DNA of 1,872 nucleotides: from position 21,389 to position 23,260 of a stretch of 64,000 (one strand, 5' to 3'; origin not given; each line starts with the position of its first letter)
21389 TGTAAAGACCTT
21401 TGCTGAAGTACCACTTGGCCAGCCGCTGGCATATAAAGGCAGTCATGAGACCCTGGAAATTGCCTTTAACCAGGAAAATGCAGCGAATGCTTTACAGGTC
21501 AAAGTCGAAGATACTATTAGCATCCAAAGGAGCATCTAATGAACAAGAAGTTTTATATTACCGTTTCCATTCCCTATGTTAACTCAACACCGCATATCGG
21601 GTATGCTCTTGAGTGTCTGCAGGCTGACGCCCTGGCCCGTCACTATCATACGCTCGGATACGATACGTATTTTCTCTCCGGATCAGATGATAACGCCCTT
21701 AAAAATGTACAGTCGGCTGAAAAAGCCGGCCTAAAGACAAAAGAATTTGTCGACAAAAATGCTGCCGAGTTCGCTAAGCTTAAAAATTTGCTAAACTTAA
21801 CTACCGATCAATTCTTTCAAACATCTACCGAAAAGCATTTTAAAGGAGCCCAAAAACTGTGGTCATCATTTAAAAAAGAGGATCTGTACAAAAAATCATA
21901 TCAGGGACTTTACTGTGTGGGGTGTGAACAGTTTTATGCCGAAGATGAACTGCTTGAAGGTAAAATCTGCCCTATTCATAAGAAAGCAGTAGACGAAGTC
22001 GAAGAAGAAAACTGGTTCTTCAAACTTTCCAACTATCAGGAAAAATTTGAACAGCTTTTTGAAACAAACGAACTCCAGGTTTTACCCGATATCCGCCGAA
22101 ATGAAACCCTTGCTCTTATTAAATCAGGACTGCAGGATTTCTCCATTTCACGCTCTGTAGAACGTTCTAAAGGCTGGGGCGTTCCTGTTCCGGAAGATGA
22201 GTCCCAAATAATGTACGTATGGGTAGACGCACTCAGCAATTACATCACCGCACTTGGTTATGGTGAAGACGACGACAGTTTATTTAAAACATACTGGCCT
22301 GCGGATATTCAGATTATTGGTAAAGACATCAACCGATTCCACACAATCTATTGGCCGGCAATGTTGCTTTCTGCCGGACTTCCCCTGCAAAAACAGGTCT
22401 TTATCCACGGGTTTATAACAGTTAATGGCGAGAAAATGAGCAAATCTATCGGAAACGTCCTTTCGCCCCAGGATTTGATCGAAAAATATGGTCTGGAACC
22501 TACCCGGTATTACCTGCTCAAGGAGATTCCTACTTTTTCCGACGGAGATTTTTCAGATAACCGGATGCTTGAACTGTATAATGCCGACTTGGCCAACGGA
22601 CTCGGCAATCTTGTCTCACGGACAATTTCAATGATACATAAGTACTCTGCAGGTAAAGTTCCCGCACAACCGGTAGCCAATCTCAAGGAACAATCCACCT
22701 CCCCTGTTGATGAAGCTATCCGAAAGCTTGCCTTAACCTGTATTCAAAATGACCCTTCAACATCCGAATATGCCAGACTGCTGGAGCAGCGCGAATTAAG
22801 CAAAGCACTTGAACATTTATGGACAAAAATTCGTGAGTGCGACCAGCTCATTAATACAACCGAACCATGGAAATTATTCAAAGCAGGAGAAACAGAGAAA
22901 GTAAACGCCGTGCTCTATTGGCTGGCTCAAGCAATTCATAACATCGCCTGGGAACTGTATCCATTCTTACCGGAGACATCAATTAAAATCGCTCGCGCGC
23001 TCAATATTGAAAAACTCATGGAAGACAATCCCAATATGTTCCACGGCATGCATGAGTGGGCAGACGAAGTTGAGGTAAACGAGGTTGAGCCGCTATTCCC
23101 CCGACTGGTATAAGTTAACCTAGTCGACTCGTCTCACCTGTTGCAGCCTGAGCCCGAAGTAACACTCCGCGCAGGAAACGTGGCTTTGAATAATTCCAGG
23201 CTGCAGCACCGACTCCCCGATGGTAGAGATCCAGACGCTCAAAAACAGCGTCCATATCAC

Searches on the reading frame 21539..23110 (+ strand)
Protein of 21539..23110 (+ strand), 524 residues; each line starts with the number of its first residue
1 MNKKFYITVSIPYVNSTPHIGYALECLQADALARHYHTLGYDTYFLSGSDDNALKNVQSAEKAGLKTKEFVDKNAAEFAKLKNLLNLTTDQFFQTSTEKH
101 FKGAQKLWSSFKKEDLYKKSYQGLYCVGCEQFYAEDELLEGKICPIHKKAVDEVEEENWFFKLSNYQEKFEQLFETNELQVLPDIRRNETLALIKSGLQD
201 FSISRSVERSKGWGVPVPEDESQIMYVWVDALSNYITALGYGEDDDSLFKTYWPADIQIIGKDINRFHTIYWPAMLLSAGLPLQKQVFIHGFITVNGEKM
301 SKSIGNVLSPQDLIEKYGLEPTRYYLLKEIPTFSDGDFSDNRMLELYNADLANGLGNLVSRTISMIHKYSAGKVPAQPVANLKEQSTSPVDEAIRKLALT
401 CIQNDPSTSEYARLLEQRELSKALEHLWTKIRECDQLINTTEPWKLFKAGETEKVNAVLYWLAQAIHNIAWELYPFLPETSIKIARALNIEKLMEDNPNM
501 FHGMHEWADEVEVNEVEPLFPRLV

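Call 17: search_protein_families(library=pfam, proteins=[window:21539-23110:+], max_evalue=0.001)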
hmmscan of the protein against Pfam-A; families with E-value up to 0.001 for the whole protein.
window:21539-23110:+ (524 aa): 4 families
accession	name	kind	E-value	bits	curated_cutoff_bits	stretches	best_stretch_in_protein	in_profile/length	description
PF09334.17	tRNA-synt_1g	-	6.7e-94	315.3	20.1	2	142-362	167-390/391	tRNA synthetases class I (M)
PF00133.28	tRNA-synt_1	-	2e-27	96.4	22.7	2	221-329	295-404/414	tRNA synthetases class I (I, L, M and V)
PF01406.26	tRNA-synt_1e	-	1e-13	51.8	27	2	286-329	239-283/301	tRNA synthetases class I (C) catalytic domain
PF01921.24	tRNA-synt_1f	-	1.2e-05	24.9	27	0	291-332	273-315/360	tRNA synthetases class I (K)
